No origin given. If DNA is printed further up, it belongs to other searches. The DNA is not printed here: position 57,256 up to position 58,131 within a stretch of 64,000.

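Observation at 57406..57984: Extra uncharacterised gene inserted between fliT and fleQ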

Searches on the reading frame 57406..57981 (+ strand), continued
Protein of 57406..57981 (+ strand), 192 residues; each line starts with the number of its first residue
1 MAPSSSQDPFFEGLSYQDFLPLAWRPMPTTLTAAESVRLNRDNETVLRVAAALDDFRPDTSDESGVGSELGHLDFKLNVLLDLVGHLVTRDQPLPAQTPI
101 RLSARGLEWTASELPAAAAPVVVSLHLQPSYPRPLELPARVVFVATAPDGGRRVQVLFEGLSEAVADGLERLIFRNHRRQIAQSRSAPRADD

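Call 30: find_homologous_proteins(query=A1, max_evalue=0.001)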
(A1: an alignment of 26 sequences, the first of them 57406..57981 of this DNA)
Query A1 (26 sequences) (192 aa, profile of the alignment): 179 proteins with E <= 0.001 among 8000 candidates; the best 120 are listed.
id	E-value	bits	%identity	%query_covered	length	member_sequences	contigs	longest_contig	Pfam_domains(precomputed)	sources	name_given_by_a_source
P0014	3.7e-72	260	39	97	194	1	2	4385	PF16823.10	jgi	jgi:hypothetical protein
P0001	5.8e-71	256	100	100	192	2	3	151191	PF16823.10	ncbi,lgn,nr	ncbi:MAG: hypothetical protein B7Z66_05315 [Chromatiales bacterium 21-64-14]|nr:MAG: hypothetical pr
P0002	3.5e-70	253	77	100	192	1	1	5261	PF07238.20,PF16823.10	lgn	-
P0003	1.2e-69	252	64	97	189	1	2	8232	PF07238.20,PF16823.10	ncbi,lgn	-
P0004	2.1e-69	251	63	97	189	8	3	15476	PF07238.20,PF16823.10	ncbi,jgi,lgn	jgi:hypothetical protein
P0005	2.8e-69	250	61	96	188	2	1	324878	PF07238.20,PF16823.10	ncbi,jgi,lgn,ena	-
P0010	1.4e-67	245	39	92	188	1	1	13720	PF16823.10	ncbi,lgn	-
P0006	2.6e-65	237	54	96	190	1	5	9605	PF16823.10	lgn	-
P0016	8.1e-63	229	43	96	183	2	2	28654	PF16823.10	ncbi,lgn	ncbi:MAG: PilZ domain-containing protein [Ectothiorhodospira sp.]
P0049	1.4e-62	229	38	91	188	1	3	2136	PF16823.10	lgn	-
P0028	2.3e-62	228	42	80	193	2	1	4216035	PF16823.10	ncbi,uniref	ncbi:PilZ domain-containing protein [Luteibacter sp. Lutesp34]|uniref:PilZ domain-containing protein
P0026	4.5e-62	227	38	94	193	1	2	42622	PF16823.10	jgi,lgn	jgi:hypothetical protein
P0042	2.0e-61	225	39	82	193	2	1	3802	PF16823.10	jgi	jgi:hypothetical protein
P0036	3.1e-61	224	41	80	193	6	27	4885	PF16823.10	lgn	-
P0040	8.1e-61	223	39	80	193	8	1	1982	PF16823.10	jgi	jgi:hypothetical protein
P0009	8.4e-61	223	43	91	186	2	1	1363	PF16823.10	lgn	-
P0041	1.4e-60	222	41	80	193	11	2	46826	PF16823.10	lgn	-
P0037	1.5e-60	222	41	80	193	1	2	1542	PF16823.10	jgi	-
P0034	2.6e-60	221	41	82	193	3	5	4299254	PF16823.10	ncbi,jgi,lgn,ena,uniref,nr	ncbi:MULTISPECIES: PilZ domain-containing protein [Luteibacter]|uniref:PilZ domain-containing protei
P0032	2.8e-60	221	43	83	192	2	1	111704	PF16823.10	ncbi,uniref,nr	ncbi:MAG: hypothetical protein GAK28_03280 [Luteibacter sp.]|uniref:PilZ domain-containing protein n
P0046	6.6e-60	220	38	92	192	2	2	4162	PF16823.10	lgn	-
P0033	9.9e-60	219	42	84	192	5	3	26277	PF16823.10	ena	-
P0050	3.5e-59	217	40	89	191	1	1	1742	PF16823.10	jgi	jgi:hypothetical protein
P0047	3.6e-59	217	41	82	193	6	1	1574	PF16823.10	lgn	-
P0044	3.7e-59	217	41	82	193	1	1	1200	PF16823.10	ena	-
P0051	4.4e-59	217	43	81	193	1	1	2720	PF16823.10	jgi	jgi:hypothetical protein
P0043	1.2e-58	216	41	79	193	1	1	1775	PF16823.10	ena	-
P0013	1.2e-58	216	41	90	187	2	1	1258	PF16823.10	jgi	jgi:atypical PilZ domain-containing cyclic di-GMP receptor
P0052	1.5e-58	215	40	88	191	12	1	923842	PF16823.10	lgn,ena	-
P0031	1.5e-58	215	43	79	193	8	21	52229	PF16823.10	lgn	-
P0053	2.7e-58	215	40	84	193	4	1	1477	PF16823.10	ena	-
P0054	3.9e-58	214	41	82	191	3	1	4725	PF16823.10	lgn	-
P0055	4.1e-58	214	39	86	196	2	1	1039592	PF16823.10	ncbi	ncbi:PilZ domain-containing protein [Luteibacter sp. PPL554]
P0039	4.7e-58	214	37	94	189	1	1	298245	PF16823.10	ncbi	-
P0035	5.4e-58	214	43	79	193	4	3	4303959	PF16823.10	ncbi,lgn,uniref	ncbi:hypothetical protein QFZ41_000962 [Luteibacter sp. W1I16]|uniref:PilZ domain-containing protein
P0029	1.3e-57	212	38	92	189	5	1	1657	PF16823.10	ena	-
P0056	1.4e-57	212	41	82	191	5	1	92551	PF16823.10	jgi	jgi:hypothetical protein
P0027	1.4e-57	212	40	89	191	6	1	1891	PF16823.10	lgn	-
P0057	1.5e-57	212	41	80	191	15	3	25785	PF16823.10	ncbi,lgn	-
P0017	1.6e-57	212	41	91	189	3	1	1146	PF16823.10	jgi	jgi:hypothetical protein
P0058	2.4e-57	211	38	94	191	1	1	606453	PF16823.10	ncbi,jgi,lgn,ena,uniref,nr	ncbi:MAG TPA: PilZ domain-containing protein [Luteibacter sp.]|uniref:PilZ domain-containing protein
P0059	2.8e-57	211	39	89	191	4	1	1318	PF16823.10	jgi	jgi:hypothetical protein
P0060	3.0e-57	211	36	94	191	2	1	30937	PF16823.10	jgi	jgi:hypothetical protein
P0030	3.1e-57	211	38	92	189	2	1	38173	PF16823.10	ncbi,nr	ncbi:MAG: PilZ domain-containing protein [Candidatus Competibacteraceae bacterium]|nr:PilZ domain-co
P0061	3.7e-57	211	41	79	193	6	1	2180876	PF16823.10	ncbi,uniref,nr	ncbi:PilZ domain-containing protein [Luteibacter sp. 3190]|uniref:PilZ domain-containing protein n=1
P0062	4.3e-57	211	39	82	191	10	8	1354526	PF16823.10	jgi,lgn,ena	jgi:hypothetical protein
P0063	4.6e-57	211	42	82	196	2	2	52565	PF16823.10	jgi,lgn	jgi:hypothetical protein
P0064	9.9e-57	209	39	82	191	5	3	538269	PF16823.10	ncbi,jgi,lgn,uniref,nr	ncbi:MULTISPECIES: PilZ domain-containing protein [Luteibacter]|jgi:hypothetical protein|uniref:PilZ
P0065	1.2e-56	209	42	77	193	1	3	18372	PF16823.10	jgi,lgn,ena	-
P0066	1.3e-56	209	39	82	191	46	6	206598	PF16823.10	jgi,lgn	jgi:hypothetical protein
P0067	1.6e-56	209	39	80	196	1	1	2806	PF16823.10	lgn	-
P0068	2.8e-56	208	39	83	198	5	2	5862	PF16823.10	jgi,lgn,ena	-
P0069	3.4e-56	208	41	79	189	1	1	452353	PF16823.10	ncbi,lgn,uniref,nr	ncbi:atypical PilZ domain-containing cyclic di-GMP receptor [Luteibacter rhizovicinus]|uniref:Atypic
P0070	4.3e-56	207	43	94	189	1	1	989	PF16823.10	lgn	-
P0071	7.3e-56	207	40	81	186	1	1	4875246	PF16823.10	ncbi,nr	ncbi:PilZ domain-containing protein [Bacillus sp. NP157]|nr:PilZ domain-containing protein [Bacillus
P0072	1.7e-55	205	43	88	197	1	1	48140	PF16823.10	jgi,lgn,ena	-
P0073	1.8e-55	205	41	95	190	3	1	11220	PF16823.10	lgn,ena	-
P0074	4.0e-55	204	41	77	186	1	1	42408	PF16823.10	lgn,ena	-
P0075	8.6e-55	203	41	77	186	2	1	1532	PF16823.10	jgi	jgi:hypothetical protein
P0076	1.2e-54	203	40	82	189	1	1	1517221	PF16823.10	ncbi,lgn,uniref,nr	ncbi:hypothetical protein FHW69_000189 [Luteibacter sp. Sphag1AF]|uniref:PilZ domain-containing prot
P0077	1.4e-54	202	40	77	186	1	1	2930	PF16823.10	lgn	-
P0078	1.8e-54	202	40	77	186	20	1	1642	PF16823.10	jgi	jgi:hypothetical protein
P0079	2.1e-54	202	41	81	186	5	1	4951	PF16823.10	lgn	-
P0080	2.2e-54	202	40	77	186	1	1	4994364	PF16823.10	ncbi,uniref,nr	ncbi:PilZ domain-containing protein [Luteibacter aegosomatissinici]|uniref:PilZ domain-containing pr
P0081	3.7e-54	201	36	95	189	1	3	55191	PF16823.10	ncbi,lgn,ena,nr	ncbi:MAG TPA: hypothetical protein ENI64_09480 [Gammaproteobacteria bacterium]|nr:hypothetical prote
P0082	5.7e-54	200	41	94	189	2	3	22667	PF16823.10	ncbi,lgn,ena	-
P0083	4.0e-52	194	37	92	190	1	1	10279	PF16823.10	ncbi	-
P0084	4.8e-51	191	44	93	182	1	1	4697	PF16823.10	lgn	-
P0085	1.5e-49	186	38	96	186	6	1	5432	PF16823.10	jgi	jgi:hypothetical protein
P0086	3.1e-49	185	34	98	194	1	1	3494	PF16823.10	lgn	-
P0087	1.0e-48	183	36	94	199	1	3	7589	PF16823.10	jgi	jgi:hypothetical protein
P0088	1.2e-48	183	36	94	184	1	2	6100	PF16823.10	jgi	jgi:hypothetical protein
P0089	1.3e-48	183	36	94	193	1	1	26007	PF16823.10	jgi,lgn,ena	-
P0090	1.4e-48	183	39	81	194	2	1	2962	PF16823.10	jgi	jgi:hypothetical protein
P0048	2.6e-48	182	36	90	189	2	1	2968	PF16823.10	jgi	jgi:hypothetical protein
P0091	5.7e-48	181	37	93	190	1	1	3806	PF16823.10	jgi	-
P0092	8.9e-48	180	41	97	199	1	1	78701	PF16823.10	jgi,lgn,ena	-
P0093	1.3e-47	180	35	93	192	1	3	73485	PF16823.10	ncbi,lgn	ncbi:MAG: PilZ domain-containing protein [Gammaproteobacteria bacterium]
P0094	2.4e-47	179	38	91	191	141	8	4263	PF16823.10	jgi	jgi:hypothetical protein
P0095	1.0e-45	174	39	94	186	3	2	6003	PF16823.10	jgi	jgi:hypothetical protein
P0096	1.1e-45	174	42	93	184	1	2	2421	PF16823.10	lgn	-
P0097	1.2e-45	173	36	94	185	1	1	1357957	PF16823.10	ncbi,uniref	ncbi:PilZ domain-containing protein [Dyella sp. 20L07]|uniref:PilZ domain-containing protein n=1 Tax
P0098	1.6e-45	173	39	90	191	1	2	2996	PF16823.10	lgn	-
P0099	1.9e-45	173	35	94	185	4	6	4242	PF16823.10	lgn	-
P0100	2.0e-45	173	38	91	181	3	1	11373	PF16823.10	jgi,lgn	jgi:hypothetical protein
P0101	2.5e-45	172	42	95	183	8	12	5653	PF16823.10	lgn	-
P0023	3.8e-45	172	39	94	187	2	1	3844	PF16823.10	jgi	jgi:hypothetical protein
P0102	8.8e-45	170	36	94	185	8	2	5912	PF16823.10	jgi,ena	jgi:hypothetical protein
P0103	1.2e-44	170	38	88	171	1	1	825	PF16823.10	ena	-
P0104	1.3e-44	170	40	93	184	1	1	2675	PF16823.10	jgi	jgi:hypothetical protein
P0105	1.6e-44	170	35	95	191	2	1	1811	PF16823.10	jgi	jgi:hypothetical protein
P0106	2.3e-44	169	36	95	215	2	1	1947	PF16823.10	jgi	jgi:hypothetical protein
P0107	2.7e-44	169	33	95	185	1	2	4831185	PF16823.10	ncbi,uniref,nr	ncbi:PilZ domain-containing protein [Dyella japonica]|uniref:Cyclic di-GMP receptor atypical PilZ do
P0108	3.8e-44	168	31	94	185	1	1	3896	PF16823.10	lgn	-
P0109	5.7e-44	168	36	91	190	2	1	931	PF16823.10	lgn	-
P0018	7.5e-44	167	43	93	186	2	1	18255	PF16823.10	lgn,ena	-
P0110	1.3e-43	167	32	91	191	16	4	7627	PF16823.10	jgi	jgi:hypothetical protein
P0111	1.4e-43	167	33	94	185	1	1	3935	PF16823.10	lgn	-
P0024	2.0e-43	166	41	94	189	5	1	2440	PF16823.10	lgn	-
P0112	2.6e-43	166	35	94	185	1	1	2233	PF16823.10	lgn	-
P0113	2.7e-43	166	35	95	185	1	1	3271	PF16823.10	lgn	-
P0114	2.8e-43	166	30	92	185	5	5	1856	PF16823.10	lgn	-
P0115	2.8e-43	166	38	95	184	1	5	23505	PF16823.10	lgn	-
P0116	3.9e-43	165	33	97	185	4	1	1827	PF16823.10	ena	-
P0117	4.4e-43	165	33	92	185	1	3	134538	PF16823.10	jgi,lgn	-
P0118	4.8e-43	165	35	95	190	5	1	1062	PF16823.10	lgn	-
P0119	5.2e-43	165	36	90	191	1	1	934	PF16823.10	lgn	-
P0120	5.3e-43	165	36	90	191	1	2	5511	PF16823.10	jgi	-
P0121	5.4e-43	165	43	64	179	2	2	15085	PF16823.10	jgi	jgi:hypothetical protein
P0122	7.5e-43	164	41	85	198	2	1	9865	PF16823.10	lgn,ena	-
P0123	1.1e-42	164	34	93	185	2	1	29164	PF16823.10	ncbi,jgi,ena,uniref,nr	ncbi:MAG TPA: PilZ domain-containing protein [Dyella sp.]|uniref:PilZ domain-containing protein n=1 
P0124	1.3e-42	163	40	95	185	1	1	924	PF16823.10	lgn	-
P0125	2.0e-42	163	31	94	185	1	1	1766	PF16823.10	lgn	-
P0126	2.4e-42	163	35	96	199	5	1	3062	PF16823.10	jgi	jgi:hypothetical protein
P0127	3.0e-42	162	41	95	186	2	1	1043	PF16823.10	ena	-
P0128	4.4e-42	162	40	95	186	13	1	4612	PF16823.10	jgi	jgi:hypothetical protein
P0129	4.8e-42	162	37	89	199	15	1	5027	PF16823.10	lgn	-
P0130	7.2e-42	161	39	95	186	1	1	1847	PF16823.10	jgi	jgi:Atypical PilZ domain, cyclic di-GMP receptor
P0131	7.9e-42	161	42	93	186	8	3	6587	PF16823.10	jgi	jgi:hypothetical protein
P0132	9.7e-42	161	36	81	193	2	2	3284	PF16823.10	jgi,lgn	jgi:hypothetical protein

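Call 31: find_encoding_contigs(protein=P0107, flank=7000, max_places=1)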
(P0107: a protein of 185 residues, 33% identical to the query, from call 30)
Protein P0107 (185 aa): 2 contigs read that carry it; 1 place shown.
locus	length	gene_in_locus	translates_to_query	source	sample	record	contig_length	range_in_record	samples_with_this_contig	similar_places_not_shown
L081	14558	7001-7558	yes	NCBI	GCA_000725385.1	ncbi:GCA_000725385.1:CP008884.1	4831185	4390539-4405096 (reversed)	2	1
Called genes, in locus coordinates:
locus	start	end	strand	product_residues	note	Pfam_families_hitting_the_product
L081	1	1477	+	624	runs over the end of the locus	PF00460:Flg_bb_rod, PF22638:FlgK_D1, PF21158:flgK_1st_1, PF06429:Flg_bbr_C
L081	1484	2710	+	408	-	PF00669:Flagellin_N, PF00700:Flagellin_C (weak)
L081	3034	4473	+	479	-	PF00669:Flagellin_N, PF00700:Flagellin_C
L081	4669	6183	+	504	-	PF02465:FliD_N, PF07196:Flagellin_IN, PF07195:FliD_C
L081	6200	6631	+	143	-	PF02561:FliS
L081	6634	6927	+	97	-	PF05400:FliT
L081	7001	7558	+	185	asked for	PF16823:tPilZ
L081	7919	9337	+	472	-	PF06490:FleQ, PF00158:Sigma54_activat, PF14532:Sigma54_activ_2, PF07728:AAA_5, PF25601:AAA_lid_14, PF02954:HTH_8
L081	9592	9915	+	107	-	PF02049:FliE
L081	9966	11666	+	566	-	PF01514:YscJ_FliF, PF08345:YscJ_FliF_C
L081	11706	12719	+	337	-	PF03448:MgtE_N (faint), PF14842:FliG_N, PF14841:FliG_M, PF14842:FliG_N (weak), PF01706:FliG_C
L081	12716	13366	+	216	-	PF02108:FliH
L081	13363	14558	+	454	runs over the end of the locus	PF00006:ATP-synt_ab, PF18269:T3SS_ATPase_C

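Call 32: find_encoding_contigs(protein=P0019, flank=7000, max_places=1)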
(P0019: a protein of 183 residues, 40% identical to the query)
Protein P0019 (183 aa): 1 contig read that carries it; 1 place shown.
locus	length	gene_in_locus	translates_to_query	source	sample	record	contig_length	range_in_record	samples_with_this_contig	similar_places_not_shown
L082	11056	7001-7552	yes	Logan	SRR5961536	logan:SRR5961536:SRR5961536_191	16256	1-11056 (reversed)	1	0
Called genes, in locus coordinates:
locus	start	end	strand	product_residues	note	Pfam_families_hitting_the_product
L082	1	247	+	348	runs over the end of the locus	-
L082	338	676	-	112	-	-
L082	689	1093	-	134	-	PF02579:Nitro_FeMo-Co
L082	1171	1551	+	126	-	PF02001:DUF134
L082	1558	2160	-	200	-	PF10399:UCR_Fe-S_N, PF00355:Rieske (faint)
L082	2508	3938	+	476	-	PF00226:DnaJ, PF07603:Lcl_C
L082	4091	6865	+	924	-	-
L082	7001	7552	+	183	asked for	PF16823:tPilZ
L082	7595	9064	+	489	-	PF06490:FleQ (weak), PF00158:Sigma54_activat, PF14532:Sigma54_activ_2, PF07728:AAA_5 (weak), PF25601:AAA_lid_14, PF02954:HTH_8, PF18024:HTH_50 (weak)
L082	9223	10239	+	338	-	PF00158:Sigma54_activat, PF14532:Sigma54_activ_2, PF07728:AAA_5, PF25601:AAA_lid_14, PF02954:HTH_8, PF12840:HTH_20 (weak), PF13556:HTH_30 (weak)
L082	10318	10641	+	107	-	PF02049:FliE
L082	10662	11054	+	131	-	?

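Call 33: find_encoding_contigs(protein=P0030, flank=7000, max_places=1)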
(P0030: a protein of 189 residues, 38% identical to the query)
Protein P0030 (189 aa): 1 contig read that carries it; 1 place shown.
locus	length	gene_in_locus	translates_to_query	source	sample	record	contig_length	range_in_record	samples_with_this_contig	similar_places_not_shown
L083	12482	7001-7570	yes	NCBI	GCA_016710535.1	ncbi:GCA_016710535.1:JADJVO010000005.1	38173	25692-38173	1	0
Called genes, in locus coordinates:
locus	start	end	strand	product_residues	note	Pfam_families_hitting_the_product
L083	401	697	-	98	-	PF05973:Gp49 (weak)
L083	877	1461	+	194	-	PF00669:Flagellin_N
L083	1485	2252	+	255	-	PF00700:Flagellin_C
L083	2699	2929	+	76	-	-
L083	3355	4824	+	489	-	PF02465:FliD_N, PF07195:FliD_C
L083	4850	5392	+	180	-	PF03646:FlaG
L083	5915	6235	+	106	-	PF05400:FliT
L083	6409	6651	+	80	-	PF04014:MazE_antitoxin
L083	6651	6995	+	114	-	PF02452:PemK_toxin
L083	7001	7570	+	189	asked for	PF16823:tPilZ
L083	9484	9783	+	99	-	PF02049:FliE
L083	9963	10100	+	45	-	-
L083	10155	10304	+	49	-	PF01514:YscJ_FliF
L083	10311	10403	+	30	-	-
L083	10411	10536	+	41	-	PF01514:YscJ_FliF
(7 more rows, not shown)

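Call 53: search_solved_structures(query=A1, max_evalue=1, show_alignments=1)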
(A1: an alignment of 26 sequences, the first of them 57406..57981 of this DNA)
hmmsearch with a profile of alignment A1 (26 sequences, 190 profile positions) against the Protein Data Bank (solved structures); distinct sequences matched with E-value up to 1: 3.
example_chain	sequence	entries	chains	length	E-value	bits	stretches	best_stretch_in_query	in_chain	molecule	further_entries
3ph1_A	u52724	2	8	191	3.9e-23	85.1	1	6-187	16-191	Putative uncharacterized protein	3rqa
3zja_A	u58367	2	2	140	0.35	13.5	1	93-150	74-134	SL3965 | SCO3965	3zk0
7ue2_A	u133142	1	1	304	0.79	12.4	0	135-170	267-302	RPB_PLP3_R6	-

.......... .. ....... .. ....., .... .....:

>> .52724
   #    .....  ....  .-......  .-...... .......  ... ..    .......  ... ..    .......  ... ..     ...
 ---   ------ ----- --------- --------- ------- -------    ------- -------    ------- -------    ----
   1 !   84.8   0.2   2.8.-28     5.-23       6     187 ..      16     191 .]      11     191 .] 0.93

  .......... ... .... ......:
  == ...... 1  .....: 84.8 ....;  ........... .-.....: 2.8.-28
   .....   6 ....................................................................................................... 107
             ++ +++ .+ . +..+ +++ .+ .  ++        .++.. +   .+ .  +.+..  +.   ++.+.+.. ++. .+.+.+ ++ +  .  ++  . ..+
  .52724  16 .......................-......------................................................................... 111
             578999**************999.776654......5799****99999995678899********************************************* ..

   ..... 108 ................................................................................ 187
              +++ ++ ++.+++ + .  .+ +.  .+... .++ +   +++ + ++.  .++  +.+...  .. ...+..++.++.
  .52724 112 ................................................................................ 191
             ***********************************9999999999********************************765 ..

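Call 57: search_protein_representatives(alignment_id=A1)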
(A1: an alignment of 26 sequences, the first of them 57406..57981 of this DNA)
Query: 26 sequences, 190 profile positions. Proteins with E-value up to 0.001 (for the whole library): 1363; up to 1e-10: 1067; up to 1e-30: 506. The best 150 are listed.
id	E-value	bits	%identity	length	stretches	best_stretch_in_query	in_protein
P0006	8.3e-66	237.4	-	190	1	1-189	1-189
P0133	7.1e-62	224.6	-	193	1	1-188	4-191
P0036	9.8e-62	224.1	-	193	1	1-188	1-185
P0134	1.5e-59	216.9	-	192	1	5-186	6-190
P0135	8.9e-59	214.5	-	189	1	1-186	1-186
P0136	2.9e-58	212.8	-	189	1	6-187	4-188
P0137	3.0e-58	212.8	-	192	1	1-186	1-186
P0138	4.4e-58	212.2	-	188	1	1-188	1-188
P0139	2.7e-57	209.6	-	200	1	6-188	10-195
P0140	4.1e-57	209.1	-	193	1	3-187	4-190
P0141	4.5e-57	208.9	-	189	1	8-187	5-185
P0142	5.2e-57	208.7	-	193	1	4-188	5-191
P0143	9.5e-57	207.9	-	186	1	5-185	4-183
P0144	9.9e-57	207.8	-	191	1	1-186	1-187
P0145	1.6e-56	207.1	-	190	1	1-188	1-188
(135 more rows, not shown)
